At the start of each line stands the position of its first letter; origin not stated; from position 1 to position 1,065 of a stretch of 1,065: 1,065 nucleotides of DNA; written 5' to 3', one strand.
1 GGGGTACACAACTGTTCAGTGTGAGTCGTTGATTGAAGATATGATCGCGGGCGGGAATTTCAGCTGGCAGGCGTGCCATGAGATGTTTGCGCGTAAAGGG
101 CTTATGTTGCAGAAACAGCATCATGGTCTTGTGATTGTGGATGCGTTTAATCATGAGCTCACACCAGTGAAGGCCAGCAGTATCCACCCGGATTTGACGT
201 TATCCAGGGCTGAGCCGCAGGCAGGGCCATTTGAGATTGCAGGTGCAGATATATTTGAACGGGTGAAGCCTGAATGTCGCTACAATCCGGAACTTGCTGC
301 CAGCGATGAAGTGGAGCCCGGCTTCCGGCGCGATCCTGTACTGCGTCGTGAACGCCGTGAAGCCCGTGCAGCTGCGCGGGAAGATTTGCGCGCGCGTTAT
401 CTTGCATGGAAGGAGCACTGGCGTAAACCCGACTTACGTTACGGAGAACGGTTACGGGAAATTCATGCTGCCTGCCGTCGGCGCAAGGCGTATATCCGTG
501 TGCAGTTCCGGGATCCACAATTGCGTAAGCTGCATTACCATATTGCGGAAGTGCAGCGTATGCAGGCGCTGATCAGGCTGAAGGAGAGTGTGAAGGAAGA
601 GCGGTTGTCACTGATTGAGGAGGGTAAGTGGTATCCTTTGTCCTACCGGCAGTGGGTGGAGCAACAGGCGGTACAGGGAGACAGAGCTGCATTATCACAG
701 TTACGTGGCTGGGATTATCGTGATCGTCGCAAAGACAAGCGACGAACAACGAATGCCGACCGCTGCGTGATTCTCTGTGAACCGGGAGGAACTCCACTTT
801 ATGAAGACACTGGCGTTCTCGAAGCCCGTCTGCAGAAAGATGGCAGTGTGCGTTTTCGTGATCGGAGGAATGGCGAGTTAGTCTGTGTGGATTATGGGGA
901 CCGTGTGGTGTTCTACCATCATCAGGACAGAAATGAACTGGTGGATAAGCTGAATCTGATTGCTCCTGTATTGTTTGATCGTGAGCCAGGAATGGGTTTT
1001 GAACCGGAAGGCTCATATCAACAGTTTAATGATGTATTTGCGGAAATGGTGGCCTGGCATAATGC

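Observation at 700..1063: C-terminal region of unassigned function, with a possible short internal repeat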

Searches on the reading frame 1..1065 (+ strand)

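Call 7: search_protein_families(library=pfam, proteins=[window:2-1065:+], max_evalue=1)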
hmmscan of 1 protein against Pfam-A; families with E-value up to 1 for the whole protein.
window:2-1065:+ (354 aa): 1 family
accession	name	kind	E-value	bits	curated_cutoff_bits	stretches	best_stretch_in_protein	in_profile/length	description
PF22863.1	TraI_middle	-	2.1e-07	31.4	27.6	1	21-78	33-87/89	TraI-like middle domain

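Call 8: search_protein_families(library=ncbifam, proteins=[window:2-1065:+], max_evalue=1)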
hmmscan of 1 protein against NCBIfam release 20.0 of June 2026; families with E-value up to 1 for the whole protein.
window:2-1065:+ (354 aa): 1 family
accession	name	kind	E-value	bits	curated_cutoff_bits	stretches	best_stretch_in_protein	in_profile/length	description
NF041893.1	TraI_MobP_relax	equivalog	1e-45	156.7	250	1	2-317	192-494/502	TraI/MobA(P) family conjugative relaxase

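Call 12: search_protein_families(library=pfam, proteins=[L001:5276-7246:+, L001:6599-7246:+], max_evalue=10)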
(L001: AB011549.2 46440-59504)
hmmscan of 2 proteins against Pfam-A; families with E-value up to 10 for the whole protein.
L001:5276-7246:+ (657 aa): 1 family
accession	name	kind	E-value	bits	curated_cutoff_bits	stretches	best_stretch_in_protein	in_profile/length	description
PF22863.1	TraI_middle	-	2.3e-16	60.2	27.6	2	231-320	6-87/89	TraI-like middle domain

L001:6599-7246:+ (216 aa): 0 families

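Call 15: search_solved_structures(query=L001:5276-7246:+, max_evalue=1, show_alignments=2)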
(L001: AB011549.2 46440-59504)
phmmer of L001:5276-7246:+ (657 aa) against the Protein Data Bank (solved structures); distinct sequences matched with E-value up to 1: 0.

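Call 16: find_homologous_proteins(query=L001:6599-7246:+, max_evalue=0.001)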
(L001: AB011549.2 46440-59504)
Query L001:6599-7246:+ (216 aa): 25 proteins with E <= 0.001 among 265 candidates.
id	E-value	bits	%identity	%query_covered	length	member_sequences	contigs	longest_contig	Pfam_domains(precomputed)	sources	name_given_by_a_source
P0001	5.3e-147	505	100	100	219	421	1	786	-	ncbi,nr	ncbi:relaxase NikB, partial [Escherichia coli]|nr:relaxase NikB [Escherichia coli]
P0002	1.8e-112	392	79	100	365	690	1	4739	-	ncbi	ncbi:TPA: relaxase NikB, partial [Escherichia coli]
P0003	2.5e-94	333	68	100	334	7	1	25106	-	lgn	-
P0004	5.8e-91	322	68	97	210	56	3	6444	-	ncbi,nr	ncbi:TPA: relaxase NikB, partial [Escherichia coli]|nr:relaxase NikB [Escherichia coli] HBA6224030.1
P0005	7.0e-91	322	68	97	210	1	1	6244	-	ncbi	ncbi:relaxase NikB, partial [Escherichia coli]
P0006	4.1e-89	316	69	95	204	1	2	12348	-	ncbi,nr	ncbi:relaxase NikB, partial [Salmonella enterica subsp. enterica serovar Kentucky]|nr:relaxase NikB 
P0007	6.5e-88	312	68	94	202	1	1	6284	-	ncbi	ncbi:TPA: relaxase NikB, partial [Escherichia coli]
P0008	1.0e-82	295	71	85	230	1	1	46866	-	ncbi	-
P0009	5.9e-64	234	64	78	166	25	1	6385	-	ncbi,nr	ncbi:relaxase NikB, partial [Salmonella enterica subsp. enterica serovar Minnesota]|nr:relaxase NikB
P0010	3.3e-62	228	95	49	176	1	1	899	-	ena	-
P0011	2.3e-61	225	99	46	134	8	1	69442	-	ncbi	-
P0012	8.3e-61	223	65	73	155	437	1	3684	-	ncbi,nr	ncbi:relaxase NikB, partial [Escherichia coli]|nr:relaxase NikB [Escherichia coli]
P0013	2.5e-60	222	49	99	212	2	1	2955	-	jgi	-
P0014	2.2e-57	212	72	61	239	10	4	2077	-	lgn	-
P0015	4.5e-54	201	70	58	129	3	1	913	-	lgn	-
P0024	4.2e-13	67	68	23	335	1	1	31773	PF22863.2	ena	-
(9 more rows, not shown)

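Call 18: search_dna_similar(query=L001:6599-7246:+, collection=plasmids, mode=protein, rows=spread, max_rows=40, max_evalue=0.001)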
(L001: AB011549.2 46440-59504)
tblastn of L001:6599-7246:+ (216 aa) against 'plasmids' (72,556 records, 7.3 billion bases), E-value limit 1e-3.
Records with a match: 3993; places in all: 4176; records where one place covers at least 80% of the query: 2536.
Best place of each record, by identity: >=99% 458; 95-99% 149; 90-95% 2; 80-90% 2; 60-80% 1823; <60% 1559.
By first word of the organism name: Escherichia 1986; Klebsiella 902; Salmonella 455; Enterobacter 178; Serratia 128; Shigella 109; Citrobacter 71; Pseudomonas 67; Yersinia 25; Leclercia 17; and 18 more.
By predicted mobility (MOB-suite, as given by PLSDB): conjugative 3320; non-mobilizable 343; mobilizable 330.
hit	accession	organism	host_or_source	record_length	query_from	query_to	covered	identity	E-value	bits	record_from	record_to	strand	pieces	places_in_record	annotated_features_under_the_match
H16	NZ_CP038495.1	Escherichia coli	Homo sapiens,feces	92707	1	216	100%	100.0%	2e-120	431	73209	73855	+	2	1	none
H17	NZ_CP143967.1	Escherichia coli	-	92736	1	216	100%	100.0%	1e-135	426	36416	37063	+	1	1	none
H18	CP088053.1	Escherichia coli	food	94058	1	216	100%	100.0%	1e-135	426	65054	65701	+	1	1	none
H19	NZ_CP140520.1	Escherichia coli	-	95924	1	216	100%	100.0%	1e-135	426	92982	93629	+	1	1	none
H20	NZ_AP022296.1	Escherichia coli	-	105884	1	216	100%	99.5%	8e-135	424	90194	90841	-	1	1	relaxase/mobilization nuclease domain-containing protein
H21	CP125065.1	Escherichia coli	Fecal sludge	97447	1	216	100%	98.6%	3e-133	419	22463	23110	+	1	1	relaxase/mobilization nuclease domain-containing protein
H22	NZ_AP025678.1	Escherichia coli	Homo sapiens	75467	1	216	100%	77.6%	4e-105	338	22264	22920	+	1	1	relaxase/mobilization nuclease domain-containing protein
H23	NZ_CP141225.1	Escherichia sp. HBI05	food,clinical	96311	1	216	100%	77.6%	6e-105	338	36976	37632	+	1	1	relaxase/mobilization nuclease domain-containing protein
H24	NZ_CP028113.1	Escherichia coli O103 str. RM8385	Bos taurus,feces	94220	1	216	100%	77.2%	3e-104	336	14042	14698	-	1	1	relaxase/mobilization nuclease domain-containing protein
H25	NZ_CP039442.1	Salmonella enterica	chicken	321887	1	214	99%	69.9%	2e-70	291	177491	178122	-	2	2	none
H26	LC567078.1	Escherichia coli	Homo sapiens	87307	1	215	100%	69.3%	9e-87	286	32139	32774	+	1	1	nikB: NikB relaxase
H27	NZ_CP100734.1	Salmonella enterica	Homo sapiens,stool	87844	1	215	100%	69.3%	3e-86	285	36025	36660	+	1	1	nikB: IncI1-type relaxase NikB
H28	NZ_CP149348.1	Salmonella enterica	-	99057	1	215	100%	69.3%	3e-86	285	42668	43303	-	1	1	nikB: IncI1-type relaxase NikB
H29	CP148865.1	Salmonella enterica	Dog,single cell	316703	1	215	100%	69.3%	3e-86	285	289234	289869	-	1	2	nikB: IncI1-type relaxase NikB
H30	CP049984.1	Salmonella enterica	ground turkey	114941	1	215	100%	69.3%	3e-86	285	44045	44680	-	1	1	nikB: IncI1-type relaxase NikB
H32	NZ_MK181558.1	Escherichia coli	-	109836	1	215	100%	68.8%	2e-86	285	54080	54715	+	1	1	nikB: IncI1-type relaxase NikB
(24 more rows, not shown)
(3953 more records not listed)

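Call 22: get_annotated_region(hit=H27, flank=4000)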
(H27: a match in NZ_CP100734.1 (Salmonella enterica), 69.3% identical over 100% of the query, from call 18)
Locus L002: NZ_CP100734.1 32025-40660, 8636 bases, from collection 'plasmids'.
description: Salmonella enterica subsp. enterica serovar Typhimurium strain R18.1932 plasmid pR18.1932_88k, complete sequence
organism: Salmonella enterica (NCBI taxid 90371)
taxonomy: Bacteria; Pseudomonadota; Gammaproteobacteria; Enterobacterales; Enterobacteriaceae; Salmonella; Salmonella enterica
host: -; source: Homo sapiens,stool; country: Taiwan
typing (MOB-suite, as given by PLSDB): conjugative; replicon IncI-gamma/K1; relaxase MOBP; mating-pair formation MPF_I
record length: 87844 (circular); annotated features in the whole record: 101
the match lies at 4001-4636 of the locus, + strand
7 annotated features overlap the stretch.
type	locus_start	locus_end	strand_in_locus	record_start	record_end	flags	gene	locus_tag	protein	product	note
CDS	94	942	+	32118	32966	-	-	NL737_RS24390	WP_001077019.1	DUF4942 domain-containing protein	-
CDS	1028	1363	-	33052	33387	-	-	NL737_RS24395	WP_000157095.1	molybdopterin-guanine dinucleotide biosynthesis protein MobC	-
CDS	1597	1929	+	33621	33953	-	nikA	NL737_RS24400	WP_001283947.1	IncI1-type relaxosome accessory protein NikA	-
CDS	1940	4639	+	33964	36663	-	nikB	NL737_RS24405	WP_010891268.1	IncI1-type relaxase NikB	-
CDS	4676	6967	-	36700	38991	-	trbC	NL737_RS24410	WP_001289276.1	F-type conjugative transfer protein TrbC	-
CDS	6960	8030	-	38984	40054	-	trbB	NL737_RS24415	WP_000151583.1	IncI1-type conjugal transfer protein TrbB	-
CDS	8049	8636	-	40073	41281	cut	trbA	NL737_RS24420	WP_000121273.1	IncI1-type conjugal transfer protein TrbA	-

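Call 24: get_annotated_region(hit=H20, flank=4000)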
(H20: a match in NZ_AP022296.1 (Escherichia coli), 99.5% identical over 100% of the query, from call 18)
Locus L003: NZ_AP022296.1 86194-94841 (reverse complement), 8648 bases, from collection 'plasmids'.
description: Escherichia coli strain BEC1-S17-ESBL-07 plasmid pBEC1-S17-ESBL-07_1, complete sequence
organism: Escherichia coli (NCBI taxid 562)
taxonomy: Bacteria; Pseudomonadota; Gammaproteobacteria; Enterobacterales; Enterobacteriaceae; Escherichia; Escherichia coli
host: -; source: -; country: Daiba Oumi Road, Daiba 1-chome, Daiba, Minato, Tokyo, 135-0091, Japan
typing (MOB-suite, as given by PLSDB): conjugative; replicon IncK2/Z; relaxase MOBP; mating-pair formation MPF_I
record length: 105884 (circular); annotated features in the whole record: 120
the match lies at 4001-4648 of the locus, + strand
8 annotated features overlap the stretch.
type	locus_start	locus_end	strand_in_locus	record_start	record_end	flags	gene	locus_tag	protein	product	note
CDS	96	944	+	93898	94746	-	-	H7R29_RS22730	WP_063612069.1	DUF4942 domain-containing protein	-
CDS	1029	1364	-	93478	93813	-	-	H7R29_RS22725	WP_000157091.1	hypothetical protein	-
CDS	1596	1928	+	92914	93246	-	mobA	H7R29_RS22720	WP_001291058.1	plasmid mobilization protein MobA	GO:0006355 - regulation of DNA-templated transcription [Evidence IEA]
CDS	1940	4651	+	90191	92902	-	-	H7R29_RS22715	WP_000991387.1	relaxase/mobilization nuclease domain-containing protein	-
CDS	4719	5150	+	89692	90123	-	-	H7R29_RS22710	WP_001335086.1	cell envelope integrity TolA C-terminal domain-containing protein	GO:0043213 - bacteriocin transport [Evidence IEA]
CDS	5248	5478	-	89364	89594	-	-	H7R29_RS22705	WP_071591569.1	hypothetical protein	-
CDS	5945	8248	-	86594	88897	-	trbC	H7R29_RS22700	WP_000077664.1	F-type conjugative transfer protein TrbC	-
CDS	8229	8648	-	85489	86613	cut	-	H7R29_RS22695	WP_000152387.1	DsbC family protein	-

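Call 28: search_protein_representatives(protein=P0001)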
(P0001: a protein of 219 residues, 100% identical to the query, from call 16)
Query: 219 residues. Proteins with E-value up to 0.001 (for the whole library): 67; up to 1e-10: 24; up to 1e-30: 5. The best 67 are listed.
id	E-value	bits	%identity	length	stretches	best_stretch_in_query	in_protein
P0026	2.9e-95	334.4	69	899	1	1-218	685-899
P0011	7.5e-62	225.1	98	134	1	100-200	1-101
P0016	4.3e-53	196.4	72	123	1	63-185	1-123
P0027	4.7e-43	163.6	92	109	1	30-114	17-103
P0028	2.1e-38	148.4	96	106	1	1-71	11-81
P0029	1.4e-29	119.6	56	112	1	107-217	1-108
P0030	1.6e-25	106.2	72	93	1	81-149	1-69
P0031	1.2e-24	103.4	74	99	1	96-161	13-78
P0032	4.4e-21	91.7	35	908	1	2-186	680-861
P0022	1.8e-19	86.4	71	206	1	10-69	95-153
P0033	3.1e-18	82.4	78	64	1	165-219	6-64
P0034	1.0e-17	80.7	50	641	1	2-117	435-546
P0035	1.5e-17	80.2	76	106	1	108-158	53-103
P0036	8.4e-17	77.7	74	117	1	10-60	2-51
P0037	1.0e-16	77.4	46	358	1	2-118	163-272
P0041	7.3e-15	71.4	43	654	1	2-115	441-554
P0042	2.2e-14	69.8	38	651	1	3-117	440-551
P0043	5.3e-13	65.3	47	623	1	2-106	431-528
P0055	1.7e-07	47.3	35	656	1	3-120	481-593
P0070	2.2e-05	40.4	41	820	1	4-106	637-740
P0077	1.4e-04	37.7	37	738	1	5-106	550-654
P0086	6.1e-04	35.7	36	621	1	18-156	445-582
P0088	8.3e-04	35.2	30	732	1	2-152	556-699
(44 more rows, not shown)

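Call 32: search_protein_families(library=pfam, alignment_id=A1, max_evalue=0.1)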
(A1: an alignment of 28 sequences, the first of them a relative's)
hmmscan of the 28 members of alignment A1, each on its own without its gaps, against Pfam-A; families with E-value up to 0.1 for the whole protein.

A. member 1, P0026 (899 aa): 3 families
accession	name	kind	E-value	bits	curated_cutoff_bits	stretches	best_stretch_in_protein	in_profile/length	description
PF03432.20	Relaxase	-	5.6e-31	108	24.6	1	85-203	13-132/132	MobA/VirD2-like, nuclease domain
PF22863.1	TraI_middle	-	7.2e-18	65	27.6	2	477-567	6-88/89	TraI-like middle domain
PF18555.7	MobL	-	0.0029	17.1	28.5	1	149-175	143-169/383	MobL relaxases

B. families by the number of members that match (of 28 scanned): 10 families
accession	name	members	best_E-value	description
PF03432.20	Relaxase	28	4.3e-36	MobA/VirD2-like, nuclease domain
PF22863.1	TraI_middle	28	1.1e-20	TraI-like middle domain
PF18555.7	MobL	22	1.2e-06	MobL relaxases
PF18821.6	LPD7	18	6.2e-21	Large polyvalent protein-associated domain 7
PF14982.11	UPF0731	1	0.00082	UPF0731 family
PF21119.3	RYDR_Jsol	1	0.039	Ryanodine receptor junctional solenoid repeat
PF24018.1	DUF7331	1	0.059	Family of unknown function (DUF7331)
PF24424.1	FNG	1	0.065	FNG domain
PF02743.24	dCache_1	1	0.069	Cache domain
PF11536.14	DUF3226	1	0.071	Protein of unknown function (DUF3226)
